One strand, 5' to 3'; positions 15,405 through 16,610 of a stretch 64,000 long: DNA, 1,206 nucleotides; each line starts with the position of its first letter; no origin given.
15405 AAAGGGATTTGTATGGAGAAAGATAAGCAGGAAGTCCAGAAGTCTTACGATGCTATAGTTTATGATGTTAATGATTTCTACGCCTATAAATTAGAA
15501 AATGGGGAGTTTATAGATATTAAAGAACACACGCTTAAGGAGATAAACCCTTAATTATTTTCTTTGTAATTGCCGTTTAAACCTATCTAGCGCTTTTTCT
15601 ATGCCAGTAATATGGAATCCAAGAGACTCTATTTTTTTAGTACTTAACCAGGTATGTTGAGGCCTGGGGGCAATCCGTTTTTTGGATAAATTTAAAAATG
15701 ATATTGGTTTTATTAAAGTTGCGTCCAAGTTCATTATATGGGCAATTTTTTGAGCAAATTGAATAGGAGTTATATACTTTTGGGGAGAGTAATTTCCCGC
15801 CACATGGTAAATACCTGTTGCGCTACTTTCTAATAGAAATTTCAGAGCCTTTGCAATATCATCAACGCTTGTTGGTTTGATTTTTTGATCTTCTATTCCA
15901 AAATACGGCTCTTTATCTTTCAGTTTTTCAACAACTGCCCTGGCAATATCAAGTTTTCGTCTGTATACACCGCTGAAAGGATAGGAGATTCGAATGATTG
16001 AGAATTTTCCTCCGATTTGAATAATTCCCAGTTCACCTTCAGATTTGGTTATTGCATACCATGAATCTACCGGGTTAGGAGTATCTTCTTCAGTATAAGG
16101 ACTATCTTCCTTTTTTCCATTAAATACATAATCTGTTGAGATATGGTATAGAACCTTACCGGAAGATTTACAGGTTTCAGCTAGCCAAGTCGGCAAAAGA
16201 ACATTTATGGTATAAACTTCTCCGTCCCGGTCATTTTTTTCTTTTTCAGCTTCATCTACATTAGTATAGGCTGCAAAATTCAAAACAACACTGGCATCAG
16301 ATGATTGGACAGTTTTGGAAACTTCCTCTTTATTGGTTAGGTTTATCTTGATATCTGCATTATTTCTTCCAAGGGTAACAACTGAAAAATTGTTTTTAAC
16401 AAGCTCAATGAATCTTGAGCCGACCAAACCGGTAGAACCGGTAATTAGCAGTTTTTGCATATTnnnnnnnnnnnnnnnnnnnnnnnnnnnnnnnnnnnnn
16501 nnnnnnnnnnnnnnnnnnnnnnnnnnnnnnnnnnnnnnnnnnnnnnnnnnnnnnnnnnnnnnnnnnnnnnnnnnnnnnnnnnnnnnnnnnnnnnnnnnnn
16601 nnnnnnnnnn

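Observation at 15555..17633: Second His-variant DegT-family protein paired with an RmlD-like 4-reductase: a dehydratase-reductase couple for another dideoxy sugar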

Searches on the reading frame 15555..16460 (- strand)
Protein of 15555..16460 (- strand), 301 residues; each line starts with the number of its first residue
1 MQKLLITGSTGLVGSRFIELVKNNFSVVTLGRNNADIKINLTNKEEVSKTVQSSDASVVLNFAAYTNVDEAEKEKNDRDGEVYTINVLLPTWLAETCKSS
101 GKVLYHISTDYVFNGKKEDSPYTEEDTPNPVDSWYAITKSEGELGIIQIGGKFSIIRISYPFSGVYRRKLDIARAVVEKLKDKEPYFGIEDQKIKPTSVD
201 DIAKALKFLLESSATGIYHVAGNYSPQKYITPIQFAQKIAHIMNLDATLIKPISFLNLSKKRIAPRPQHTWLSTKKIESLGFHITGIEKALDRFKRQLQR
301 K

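Call 6: search_protein_families(library=pfam, proteins=[window:15555-16460:-])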
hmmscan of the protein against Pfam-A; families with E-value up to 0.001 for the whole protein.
window:15555-16460:- (301 aa): 4 families
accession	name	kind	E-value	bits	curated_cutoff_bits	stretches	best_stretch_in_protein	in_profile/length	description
PF04321.23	RmlD_sub_bind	-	6.3e-55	186.7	27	1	3-297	2-284/287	RmlD substrate binding domain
PF01370.27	Epimerase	-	3.5e-19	69.6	20.9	1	5-218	2-237/240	NAD dependent epimerase/dehydratase family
PF16363.11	GDP_Man_Dehyd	-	1.7e-11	44.6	27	1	37-221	57-248/332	GDP-mannose 4,6 dehydratase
PF07993.18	NAD_binding_4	-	0.00052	19.7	20.1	0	53-160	86-206/258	Male sterility protein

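Call 7: search_protein_families(library=ncbifam, proteins=[window:15555-16460:-])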
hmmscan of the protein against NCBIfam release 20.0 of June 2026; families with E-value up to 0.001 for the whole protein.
window:15555-16460:- (301 aa): 7 families
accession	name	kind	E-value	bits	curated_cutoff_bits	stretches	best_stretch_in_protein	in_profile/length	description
TIGR01214.1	rmlD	equivalog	8.5e-54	182.6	224.05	1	3-292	1-279/285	dTDP-4-dehydrorhamnose reductase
NF007440.0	PRK09987.1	equivalog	1.1e-20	74.1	308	1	3-254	2-250/299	dTDP-4-dehydrorhamnose reductase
TIGR01181.1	dTDP_gluc_dehyt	equivalog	5.7e-10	38.8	365.1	1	37-224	55-246/321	dTDP-glucose 4,6-dehydratase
TIGR01179.1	galE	equivalog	2e-06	26.9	262.3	1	20-143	19-153/332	UDP-glucose 4-epimerase GalE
NF005754.0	PRK07578.1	equivalog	6.5e-06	26.2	167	1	3-53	2-52/200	short chain dehydrogenase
TIGR01777.1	yfcH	hypoth_equivalog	6.5e-06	25.9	207.35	1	5-129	2-130/292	TIGR01777 family oxidoreductase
TIGR02622.1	CDP_4_6_dhtase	equivalog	0.00068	18.9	278.45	0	22-139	42-158/352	CDP-glucose 4,6-dehydratase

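Call 9: search_solved_structures(query=window:15555-16460:-, show_alignments=1)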
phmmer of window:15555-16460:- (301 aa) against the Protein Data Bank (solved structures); distinct sequences matched with E-value up to 0.001: 17.
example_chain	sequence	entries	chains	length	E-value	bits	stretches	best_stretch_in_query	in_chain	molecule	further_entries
3sc6_A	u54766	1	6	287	3e-22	82.7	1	2-294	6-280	dTDP-4-dehydrorhamnose reductase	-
4wpg_A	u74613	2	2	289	1.8e-20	76.8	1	2-297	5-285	dTDP-4-dehydrorhamnose reductase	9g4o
2ggs_A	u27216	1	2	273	1e-19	74.4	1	3-247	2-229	273aa long hypothetical dTDP-4-dehydrorhamnose reductase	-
2ydx_A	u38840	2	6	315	2.7e-19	73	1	3-282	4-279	METHIONINE ADENOSYLTRANSFERASE 2 SUBUNIT BETA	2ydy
4ndn_E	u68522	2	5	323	3.1e-19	72.8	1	3-282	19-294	Methionine adenosyltransferase 2 subunit beta | Isoform 2 of Methionine adenosyltransferase 2 subunit beta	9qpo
4ktt_E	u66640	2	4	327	3.2e-19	72.7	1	3-282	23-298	Methionine adenosyltransferase 2 subunit beta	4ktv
30gd_E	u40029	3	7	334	3.5e-19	72.6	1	3-282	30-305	Isoform 1 of Methionine adenosyltransferase 2 subunit beta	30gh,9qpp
8g22_A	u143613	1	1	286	9.2e-19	71.2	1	4-297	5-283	dTDP-4-dehydrorhamnose reductase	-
1vl0_A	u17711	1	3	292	1.3e-18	70.7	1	2-247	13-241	DTDP-4-dehydrorhamnose reductase, rfbD ortholog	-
8ctr_A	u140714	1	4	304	3.7e-16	62.7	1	3-278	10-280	dTDP-4-dehydrorhamnose reductase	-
1kbz_A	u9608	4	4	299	4e-14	56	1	4-227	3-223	dTDP-glucose oxidoreductase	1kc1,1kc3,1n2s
5u9c_A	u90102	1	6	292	1.8e-11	47.4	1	2-250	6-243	dTDP-4-dehydrorhamnose Reductase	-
9gpi_D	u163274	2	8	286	9.1e-11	45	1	1-286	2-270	dTDP-4-dehydrorhamnose reductase, putative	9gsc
6bi4_A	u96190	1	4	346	4.9e-05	26.2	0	33-223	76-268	dTDP-glucose 4,6-dehydratase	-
2p4h_X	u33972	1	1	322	0.00028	23.7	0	5-239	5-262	Vestitone reductase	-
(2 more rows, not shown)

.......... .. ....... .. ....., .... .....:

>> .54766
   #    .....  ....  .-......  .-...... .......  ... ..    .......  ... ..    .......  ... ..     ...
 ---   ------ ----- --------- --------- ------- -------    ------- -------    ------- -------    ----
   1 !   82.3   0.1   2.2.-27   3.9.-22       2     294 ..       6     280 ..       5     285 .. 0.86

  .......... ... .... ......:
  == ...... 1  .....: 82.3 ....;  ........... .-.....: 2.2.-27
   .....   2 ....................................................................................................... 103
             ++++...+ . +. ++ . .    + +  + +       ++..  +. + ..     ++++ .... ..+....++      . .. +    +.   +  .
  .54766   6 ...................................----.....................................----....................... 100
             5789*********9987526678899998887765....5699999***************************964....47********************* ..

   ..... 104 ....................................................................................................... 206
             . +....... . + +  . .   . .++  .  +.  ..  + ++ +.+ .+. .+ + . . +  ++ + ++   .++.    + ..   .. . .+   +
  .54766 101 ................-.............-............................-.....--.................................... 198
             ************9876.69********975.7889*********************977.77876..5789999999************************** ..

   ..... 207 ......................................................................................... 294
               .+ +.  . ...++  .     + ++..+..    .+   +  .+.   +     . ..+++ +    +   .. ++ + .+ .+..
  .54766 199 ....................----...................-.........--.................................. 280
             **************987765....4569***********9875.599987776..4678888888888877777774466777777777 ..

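Call 72: find_encoding_contigs(protein=window:15555-16460:-, flank=2000, max_places=2)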
Protein window:15555-16460:- (301 aa): no gene with exactly this product is on record in the collection.
